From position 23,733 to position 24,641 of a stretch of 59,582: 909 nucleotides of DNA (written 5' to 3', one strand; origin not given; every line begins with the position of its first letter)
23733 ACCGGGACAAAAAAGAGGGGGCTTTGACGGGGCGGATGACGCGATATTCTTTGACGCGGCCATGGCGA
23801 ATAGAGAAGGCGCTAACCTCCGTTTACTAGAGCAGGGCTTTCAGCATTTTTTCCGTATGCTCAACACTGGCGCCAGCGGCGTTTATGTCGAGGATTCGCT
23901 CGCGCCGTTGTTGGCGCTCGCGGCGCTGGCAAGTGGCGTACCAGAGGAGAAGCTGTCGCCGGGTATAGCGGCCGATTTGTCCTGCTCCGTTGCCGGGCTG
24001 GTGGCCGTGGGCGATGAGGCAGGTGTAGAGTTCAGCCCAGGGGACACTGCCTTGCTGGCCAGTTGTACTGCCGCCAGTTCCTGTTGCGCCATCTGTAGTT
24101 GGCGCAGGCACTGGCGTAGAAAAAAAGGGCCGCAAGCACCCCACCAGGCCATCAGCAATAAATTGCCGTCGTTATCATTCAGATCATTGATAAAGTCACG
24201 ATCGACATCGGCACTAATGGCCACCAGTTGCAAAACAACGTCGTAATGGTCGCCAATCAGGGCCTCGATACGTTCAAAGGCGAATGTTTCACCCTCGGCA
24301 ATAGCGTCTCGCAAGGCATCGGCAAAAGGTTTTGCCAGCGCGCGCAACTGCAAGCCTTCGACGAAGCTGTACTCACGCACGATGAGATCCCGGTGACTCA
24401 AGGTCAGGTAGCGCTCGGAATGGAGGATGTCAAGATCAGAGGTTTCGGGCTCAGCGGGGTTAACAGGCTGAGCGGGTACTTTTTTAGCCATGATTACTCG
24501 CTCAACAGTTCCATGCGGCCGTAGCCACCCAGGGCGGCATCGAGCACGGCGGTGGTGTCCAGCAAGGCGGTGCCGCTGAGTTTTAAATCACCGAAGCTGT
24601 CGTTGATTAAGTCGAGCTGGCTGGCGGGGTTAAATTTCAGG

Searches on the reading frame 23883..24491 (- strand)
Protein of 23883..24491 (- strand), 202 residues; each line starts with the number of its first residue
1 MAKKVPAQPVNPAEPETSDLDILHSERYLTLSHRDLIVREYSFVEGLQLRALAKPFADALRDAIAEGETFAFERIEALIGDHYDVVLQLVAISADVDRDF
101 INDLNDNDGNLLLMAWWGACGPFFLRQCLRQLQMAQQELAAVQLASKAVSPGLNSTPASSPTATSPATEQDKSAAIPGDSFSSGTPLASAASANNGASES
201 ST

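Call 72: search_protein_families(library=pfam, proteins=[window:23883-24491:-], max_evalue=0.001)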
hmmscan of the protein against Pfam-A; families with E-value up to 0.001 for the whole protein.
window:23883-24491:- (202 aa): 1 family
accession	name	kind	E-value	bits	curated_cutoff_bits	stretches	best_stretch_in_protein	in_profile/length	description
PF20336.3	DUF6631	-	7.5e-15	55.5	27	1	11-165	8-154/157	Family of unknown function (DUF6631)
